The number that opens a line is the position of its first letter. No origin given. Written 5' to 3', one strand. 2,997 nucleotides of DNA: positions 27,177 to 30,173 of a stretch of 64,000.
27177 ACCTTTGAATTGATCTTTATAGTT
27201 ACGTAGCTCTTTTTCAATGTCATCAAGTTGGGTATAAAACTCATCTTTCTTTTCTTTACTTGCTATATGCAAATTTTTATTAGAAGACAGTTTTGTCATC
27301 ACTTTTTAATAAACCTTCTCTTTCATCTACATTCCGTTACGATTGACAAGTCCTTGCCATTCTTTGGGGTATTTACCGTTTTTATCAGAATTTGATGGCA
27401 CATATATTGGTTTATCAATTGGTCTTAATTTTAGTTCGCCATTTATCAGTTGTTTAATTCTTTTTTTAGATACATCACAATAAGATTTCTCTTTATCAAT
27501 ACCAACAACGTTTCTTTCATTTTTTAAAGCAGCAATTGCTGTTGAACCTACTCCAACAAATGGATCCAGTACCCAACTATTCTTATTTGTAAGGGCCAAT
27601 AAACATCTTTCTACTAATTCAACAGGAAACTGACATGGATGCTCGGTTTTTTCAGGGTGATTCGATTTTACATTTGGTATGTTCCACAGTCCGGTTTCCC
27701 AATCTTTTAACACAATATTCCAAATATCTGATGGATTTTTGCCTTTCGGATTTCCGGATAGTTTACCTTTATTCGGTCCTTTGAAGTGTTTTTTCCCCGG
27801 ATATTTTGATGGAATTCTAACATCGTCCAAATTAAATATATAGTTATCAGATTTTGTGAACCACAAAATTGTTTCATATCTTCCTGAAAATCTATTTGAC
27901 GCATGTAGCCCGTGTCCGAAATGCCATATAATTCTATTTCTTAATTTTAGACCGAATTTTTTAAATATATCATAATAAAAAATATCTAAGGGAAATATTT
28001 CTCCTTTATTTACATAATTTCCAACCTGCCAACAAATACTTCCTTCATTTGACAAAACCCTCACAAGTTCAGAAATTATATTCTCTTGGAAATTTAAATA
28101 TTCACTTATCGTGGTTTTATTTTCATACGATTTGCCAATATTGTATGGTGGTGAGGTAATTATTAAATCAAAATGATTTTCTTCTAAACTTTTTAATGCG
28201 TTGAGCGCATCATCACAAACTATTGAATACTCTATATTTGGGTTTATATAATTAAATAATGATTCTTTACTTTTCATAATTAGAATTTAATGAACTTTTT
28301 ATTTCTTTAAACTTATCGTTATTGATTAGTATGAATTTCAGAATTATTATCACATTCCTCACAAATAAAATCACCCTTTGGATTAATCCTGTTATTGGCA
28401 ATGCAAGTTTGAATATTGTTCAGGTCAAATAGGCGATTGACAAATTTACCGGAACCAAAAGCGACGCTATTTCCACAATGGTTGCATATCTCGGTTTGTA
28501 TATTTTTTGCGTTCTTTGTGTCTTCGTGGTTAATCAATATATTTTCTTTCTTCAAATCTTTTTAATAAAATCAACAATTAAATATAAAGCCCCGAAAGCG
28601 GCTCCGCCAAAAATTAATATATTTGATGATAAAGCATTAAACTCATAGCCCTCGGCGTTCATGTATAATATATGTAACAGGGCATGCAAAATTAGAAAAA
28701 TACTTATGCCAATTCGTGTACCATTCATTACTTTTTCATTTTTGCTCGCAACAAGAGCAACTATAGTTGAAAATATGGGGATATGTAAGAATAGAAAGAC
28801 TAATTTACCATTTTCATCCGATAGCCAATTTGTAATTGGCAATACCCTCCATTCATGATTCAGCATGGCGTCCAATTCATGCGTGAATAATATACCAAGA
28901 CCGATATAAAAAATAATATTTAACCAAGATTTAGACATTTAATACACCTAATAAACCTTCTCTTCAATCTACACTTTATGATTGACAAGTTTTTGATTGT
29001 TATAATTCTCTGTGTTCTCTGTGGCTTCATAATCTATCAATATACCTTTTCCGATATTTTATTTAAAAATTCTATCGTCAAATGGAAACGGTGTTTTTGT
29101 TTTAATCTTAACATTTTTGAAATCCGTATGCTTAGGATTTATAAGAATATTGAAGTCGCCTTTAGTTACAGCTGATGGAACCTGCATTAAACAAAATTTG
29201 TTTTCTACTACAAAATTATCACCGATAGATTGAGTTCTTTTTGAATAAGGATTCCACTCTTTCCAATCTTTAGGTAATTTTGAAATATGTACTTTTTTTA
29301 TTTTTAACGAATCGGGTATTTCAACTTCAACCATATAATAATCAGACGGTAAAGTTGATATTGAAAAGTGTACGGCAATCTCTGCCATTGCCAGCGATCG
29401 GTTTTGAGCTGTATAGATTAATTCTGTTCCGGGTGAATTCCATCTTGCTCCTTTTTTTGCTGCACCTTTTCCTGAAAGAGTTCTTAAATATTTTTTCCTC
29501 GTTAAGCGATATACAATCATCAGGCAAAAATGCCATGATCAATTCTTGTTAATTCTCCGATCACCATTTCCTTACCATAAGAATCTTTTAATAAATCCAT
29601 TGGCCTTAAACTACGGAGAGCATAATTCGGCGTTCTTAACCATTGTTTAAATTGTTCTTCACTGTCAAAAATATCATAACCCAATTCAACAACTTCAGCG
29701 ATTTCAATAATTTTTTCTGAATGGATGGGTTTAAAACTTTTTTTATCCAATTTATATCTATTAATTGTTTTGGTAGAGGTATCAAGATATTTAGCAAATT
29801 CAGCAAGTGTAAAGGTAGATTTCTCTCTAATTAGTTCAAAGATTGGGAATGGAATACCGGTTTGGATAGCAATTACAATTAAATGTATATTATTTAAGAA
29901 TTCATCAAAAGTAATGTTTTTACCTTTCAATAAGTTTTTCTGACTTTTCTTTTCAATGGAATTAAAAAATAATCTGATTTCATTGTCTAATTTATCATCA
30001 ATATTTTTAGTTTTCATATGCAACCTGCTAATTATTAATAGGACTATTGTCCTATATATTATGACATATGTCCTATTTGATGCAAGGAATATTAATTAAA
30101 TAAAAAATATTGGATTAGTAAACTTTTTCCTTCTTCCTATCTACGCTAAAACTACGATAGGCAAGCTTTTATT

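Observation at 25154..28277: R-M-like module with two different methyltransferases and a DUF262(ParB-like)-HNH nuclease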

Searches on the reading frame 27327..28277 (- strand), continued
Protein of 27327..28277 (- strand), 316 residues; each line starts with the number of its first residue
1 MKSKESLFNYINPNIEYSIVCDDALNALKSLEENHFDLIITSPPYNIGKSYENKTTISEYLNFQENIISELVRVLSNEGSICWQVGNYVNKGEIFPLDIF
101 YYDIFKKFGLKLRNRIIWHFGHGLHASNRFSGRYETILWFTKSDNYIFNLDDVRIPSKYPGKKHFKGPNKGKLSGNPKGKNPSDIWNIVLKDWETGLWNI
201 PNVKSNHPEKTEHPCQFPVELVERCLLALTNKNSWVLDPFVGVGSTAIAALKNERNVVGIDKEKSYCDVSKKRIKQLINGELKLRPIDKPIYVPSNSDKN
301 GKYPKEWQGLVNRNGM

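Call 30: find_encoding_contigs(protein=P0161, flank=5000, max_places=2)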
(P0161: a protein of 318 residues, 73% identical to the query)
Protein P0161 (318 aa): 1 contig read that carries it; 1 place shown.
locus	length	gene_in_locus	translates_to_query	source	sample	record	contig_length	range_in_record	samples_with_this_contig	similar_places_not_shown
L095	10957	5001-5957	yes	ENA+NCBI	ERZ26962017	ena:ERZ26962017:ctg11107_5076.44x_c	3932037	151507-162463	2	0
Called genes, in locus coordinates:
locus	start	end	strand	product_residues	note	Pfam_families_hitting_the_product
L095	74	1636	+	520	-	PF00999:Na_H_Exchanger, PF02254:TrkA_N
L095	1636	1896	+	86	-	PF02148:zf-UBP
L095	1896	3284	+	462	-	PF00027:cNMP_binding, PF02518:HATPase_c, PF14501:HATPase_c_5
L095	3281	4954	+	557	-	PF00072:Response_reg, PF01946:Thi4 (faint), PF00743:FMO-like (faint), PF01134:GIDA (faint), PF07992:Pyr_redox_2, PF12831:FAD_oxidored (weak), PF13738:Pyr_redox_3, PF00070:Pyr_redox (weak), +3 more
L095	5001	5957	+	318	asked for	PF09445:Methyltransf_15 (faint), PF01170:UPF0020 (faint), PF13847:Methyltransf_31 (faint), PF01555:N6_N4_Mtase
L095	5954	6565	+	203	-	PF09195:Endonuc-BglII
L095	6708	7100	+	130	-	PF14539:DUF4442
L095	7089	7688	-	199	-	PF00578:AhpC-TSA, PF08534:Redoxin, PF00255:GSHPx (weak), PF00085:Thioredoxin (faint), PF13098:Thioredoxin_2, PF13905:Thioredoxin_8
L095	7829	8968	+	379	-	PF13506:Glyco_transf_21, PF00535:Glycos_transf_2, PF10111:Glyco_tranf_2_2 (weak), PF13641:Glyco_tranf_2_3, PF13632:Glyco_trans_2_3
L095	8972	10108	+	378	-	PF00583:Acetyltransf_1 (faint)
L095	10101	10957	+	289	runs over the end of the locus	PF00106:adh_short (weak), PF08659:KR, PF00106:adh_short, PF13561:adh_short_C2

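Call 32: find_encoding_contigs(protein=P0122, flank=5000, max_places=2)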
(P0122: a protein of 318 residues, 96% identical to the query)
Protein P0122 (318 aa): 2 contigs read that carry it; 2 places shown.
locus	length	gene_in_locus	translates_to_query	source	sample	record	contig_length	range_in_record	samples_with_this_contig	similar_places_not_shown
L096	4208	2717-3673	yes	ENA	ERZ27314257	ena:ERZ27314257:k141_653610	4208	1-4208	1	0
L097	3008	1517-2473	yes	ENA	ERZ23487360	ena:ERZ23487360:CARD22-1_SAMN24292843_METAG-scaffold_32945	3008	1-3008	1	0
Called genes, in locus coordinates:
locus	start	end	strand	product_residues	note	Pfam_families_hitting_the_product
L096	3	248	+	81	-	?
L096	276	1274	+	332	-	PF01210:NAD_Gly3P_dh_N, PF02558:ApbA (weak), PF02826:2-Hacid_dh_C (weak), PF03807:F420_oxidored (weak), PF07479:NAD_Gly3P_dh_C, PF20618:GPD_NAD_C_bact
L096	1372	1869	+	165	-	PF20432:Xre-like-HTH (weak), PF09722:Xre_MbcA_ParS_C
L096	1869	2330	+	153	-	PF08808:RES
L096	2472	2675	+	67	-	-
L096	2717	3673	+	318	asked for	PF01555:N6_N4_Mtase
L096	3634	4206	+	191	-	?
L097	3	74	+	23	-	?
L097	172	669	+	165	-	PF20432:Xre-like-HTH (weak), PF09722:Xre_MbcA_ParS_C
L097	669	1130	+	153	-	PF08808:RES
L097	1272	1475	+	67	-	-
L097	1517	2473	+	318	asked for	PF01555:N6_N4_Mtase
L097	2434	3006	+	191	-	?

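Call 81: search_solved_structures(query=L088:5948-6562:+, max_evalue=0.01, show_alignments=1)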
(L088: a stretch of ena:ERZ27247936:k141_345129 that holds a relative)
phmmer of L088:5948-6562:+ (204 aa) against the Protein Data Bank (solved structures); distinct sequences matched with E-value up to 0.01: 1.
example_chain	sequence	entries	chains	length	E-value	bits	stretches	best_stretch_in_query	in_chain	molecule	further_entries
1sdo_A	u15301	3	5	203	1.9e-71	243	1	1-204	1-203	BstYI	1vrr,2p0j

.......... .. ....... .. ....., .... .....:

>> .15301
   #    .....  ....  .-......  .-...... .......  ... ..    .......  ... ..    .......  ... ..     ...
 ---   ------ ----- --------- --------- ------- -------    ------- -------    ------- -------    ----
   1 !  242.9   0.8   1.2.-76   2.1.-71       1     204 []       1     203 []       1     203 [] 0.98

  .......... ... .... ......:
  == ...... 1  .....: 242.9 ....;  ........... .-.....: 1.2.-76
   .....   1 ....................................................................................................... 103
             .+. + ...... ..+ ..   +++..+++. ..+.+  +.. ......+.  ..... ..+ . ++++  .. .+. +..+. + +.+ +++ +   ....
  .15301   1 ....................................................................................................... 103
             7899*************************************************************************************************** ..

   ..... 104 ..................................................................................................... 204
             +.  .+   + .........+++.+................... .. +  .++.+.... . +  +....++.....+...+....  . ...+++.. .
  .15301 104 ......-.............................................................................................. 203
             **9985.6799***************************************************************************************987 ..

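Call 82: search_solved_structures(query=window:27327-28277:-, max_evalue=0.00001)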
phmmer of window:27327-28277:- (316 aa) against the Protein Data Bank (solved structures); distinct sequences matched with E-value up to 0.00001: 12.
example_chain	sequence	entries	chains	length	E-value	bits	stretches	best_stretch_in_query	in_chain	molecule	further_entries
1nw8_A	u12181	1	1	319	1.4e-27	99.8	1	20-274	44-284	MODIFICATION METHYLASE RSRI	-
1eg2_A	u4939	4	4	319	1.7e-27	99.6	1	20-274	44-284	MODIFICATION METHYLASE RSRI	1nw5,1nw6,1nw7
8urk_A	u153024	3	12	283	1.3e-23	86.8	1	29-277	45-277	Methyltransferase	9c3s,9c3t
9c3u_A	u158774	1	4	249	1.3e-23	86.8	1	29-276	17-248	Methyltransferase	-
1g60_A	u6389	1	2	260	1.4e-22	83.4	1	27-273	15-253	Adenine-specific Methyltransferase MboIIA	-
6pbd_A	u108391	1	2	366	3e-18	69.2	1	203-278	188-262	Modification methylase CcrMI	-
8s9m_A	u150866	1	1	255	9.7e-18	67.5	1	197-273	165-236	DNA cytosine-N4 methyltransferase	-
8s9n_A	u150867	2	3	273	1.1e-17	67.3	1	197-273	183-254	DNA cytosine-N4 methyltransferase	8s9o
5hek_A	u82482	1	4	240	6.6e-15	58.2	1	208-276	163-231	Adenine specific DNA methyltransferase (DpnA)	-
5hfj_A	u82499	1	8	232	1.1e-14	57.5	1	208-275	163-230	Adenine specific DNA methyltransferase (DpnA)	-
2zie_A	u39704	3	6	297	2.9e-13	52.8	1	21-280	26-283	Putative modification methylase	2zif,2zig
1boo_A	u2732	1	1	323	2.5e-06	30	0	18-274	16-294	PROTEIN (N-4 CYTOSINE-SPECIFIC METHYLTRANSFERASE PVU II)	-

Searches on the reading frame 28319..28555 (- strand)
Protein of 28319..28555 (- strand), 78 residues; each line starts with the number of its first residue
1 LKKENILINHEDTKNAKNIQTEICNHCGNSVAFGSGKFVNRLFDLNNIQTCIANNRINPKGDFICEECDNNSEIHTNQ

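Call 3: search_protein_families(library=pfam, proteins=[window:28319-28555:-], max_evalue=0.01)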
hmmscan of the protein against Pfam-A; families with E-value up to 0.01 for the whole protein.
window:28319-28555:- (78 aa): 1 family
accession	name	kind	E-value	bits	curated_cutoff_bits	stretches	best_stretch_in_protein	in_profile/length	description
PF18912.6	DZR_2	-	0.01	16.1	27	0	50-72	9-31/56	Double zinc ribbon domain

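Call 4: search_protein_families(library=padloc, proteins=[window:28319-28555:-], max_evalue=0.01)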
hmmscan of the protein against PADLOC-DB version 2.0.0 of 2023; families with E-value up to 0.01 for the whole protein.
window:28319-28555:- (78 aa): 0 families

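Call 5: search_protein_families(library=ncbifam, proteins=[window:28319-28555:-], max_evalue=0.01)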
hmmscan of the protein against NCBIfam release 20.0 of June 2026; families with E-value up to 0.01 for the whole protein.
window:28319-28555:- (78 aa): 2 families
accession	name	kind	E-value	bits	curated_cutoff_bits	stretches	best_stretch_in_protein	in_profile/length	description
TIGR02419.1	C4_traR_proteo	subfamily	0.002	18.6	59.7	0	4-30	15-41/64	phage/conjugal plasmid C-4 type zinc finger protein, TraR family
NF041913.1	HVO_2142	equivalog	0.0042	16.9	90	0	13-33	3-23/48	HVO_2142 family zinc finger protein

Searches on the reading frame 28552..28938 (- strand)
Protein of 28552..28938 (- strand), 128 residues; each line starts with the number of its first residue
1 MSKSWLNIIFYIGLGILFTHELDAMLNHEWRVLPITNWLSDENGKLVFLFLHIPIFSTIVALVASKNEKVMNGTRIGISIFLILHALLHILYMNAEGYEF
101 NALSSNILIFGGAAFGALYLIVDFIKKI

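Call 3: search_protein_families(library=pfam, proteins=[window:28552-28938:-], max_evalue=0.01)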
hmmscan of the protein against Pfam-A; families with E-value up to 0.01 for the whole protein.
window:28552-28938:- (128 aa): 1 family
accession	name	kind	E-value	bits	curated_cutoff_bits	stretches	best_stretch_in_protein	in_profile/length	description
PF20460.3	DUF6713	-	1.1e-23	83.7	27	1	7-122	2-113/117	Family of unknown function (DUF6713)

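Call 4: search_protein_families(library=padloc, proteins=[window:28552-28938:-], max_evalue=0.01)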
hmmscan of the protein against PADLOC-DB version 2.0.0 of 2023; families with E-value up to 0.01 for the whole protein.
window:28552-28938:- (128 aa): 0 families

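Call 5: search_protein_families(library=ncbifam, proteins=[window:28552-28938:-], max_evalue=0.01)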
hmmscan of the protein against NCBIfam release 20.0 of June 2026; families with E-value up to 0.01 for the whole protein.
window:28552-28938:- (128 aa): 0 families

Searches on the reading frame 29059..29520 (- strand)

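Call 3: search_protein_families(library=pfam, proteins=[window:29059-29520:-], max_evalue=0.01)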
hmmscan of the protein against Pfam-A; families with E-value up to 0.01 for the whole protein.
window:29059-29520:- (153 aa): 1 family
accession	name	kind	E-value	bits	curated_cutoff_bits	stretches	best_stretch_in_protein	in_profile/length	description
PF08808.17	RES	-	6e-24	85.3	23.2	1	3-148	2-157/157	RES domain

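Call 4: search_protein_families(library=padloc, proteins=[window:29059-29520:-], max_evalue=0.01)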
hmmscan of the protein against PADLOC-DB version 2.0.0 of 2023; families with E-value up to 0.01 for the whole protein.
window:29059-29520:- (153 aa): 0 families

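Call 5: search_protein_families(library=ncbifam, proteins=[window:29059-29520:-], max_evalue=0.01)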
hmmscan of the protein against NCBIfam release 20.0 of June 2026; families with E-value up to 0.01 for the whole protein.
window:29059-29520:- (153 aa): 1 family
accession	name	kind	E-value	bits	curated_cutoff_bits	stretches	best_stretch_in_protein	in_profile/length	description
NF049844.1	Res_ParT_toxin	subfamily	6.2e-53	178.5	110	1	4-151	1-147/147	type II RES/Xre toxin-antitoxin system toxin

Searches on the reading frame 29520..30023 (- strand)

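Call 3: search_protein_families(library=pfam, proteins=[window:29520-30023:-], max_evalue=0.01)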
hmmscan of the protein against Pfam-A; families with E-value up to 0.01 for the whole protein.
window:29520-30023:- (167 aa): 4 families
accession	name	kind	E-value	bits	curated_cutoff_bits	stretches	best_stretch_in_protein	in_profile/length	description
PF09722.15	Xre_MbcA_ParS_C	-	7.7e-12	45.5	24.5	1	115-164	2-51/51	Antitoxin Xre/MbcA/ParS C-terminal toxin-binding domain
PF20432.4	Xre-like-HTH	-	1.9e-05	25.3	25.8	1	52-109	5-62/63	Antitoxin Xre-like helix-turn-helix domain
PF08279.18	HTH_11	-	0.0056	17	25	0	63-90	8-35/55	HTH domain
PF01381.28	HTH_3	-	0.0063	17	23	0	65-107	4-46/55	Helix-turn-helix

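Call 4: search_protein_families(library=padloc, proteins=[window:29520-30023:-], max_evalue=0.01)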
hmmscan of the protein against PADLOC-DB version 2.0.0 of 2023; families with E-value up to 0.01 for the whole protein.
window:29520-30023:- (167 aa): 3 families
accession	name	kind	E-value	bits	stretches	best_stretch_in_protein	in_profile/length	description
PDLC04133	mad1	-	0.0033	15.7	1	67-90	2-25/60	mads_1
PDLC01457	WYL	-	0.0041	14.7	1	61-103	9-52/229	"CAS-I,CAS-II,CAS-III,CAS-IV,CAS-V,CAS-VI; associated_signaling"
PDLC00111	GajB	-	0.0097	12.6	0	24-129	365-473/625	UrvD helicase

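Call 5: search_protein_families(library=ncbifam, proteins=[window:29520-30023:-], max_evalue=0.01)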
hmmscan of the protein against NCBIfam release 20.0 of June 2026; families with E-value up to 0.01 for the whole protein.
window:29520-30023:- (167 aa): 2 families
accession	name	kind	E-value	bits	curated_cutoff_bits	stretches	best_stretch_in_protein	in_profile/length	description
NF049845.1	Xre_ParS_antitoxin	subfamily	7.1e-34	116.3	90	1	56-167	1-112/112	type II RES/Xre toxin-antitoxin system antitoxin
TIGR02293.1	TAS_TIGR02293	hypoth_equivalog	8.4e-21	74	57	1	49-167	15-133/133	putative toxin-antitoxin system antitoxin component, TIGR02293 family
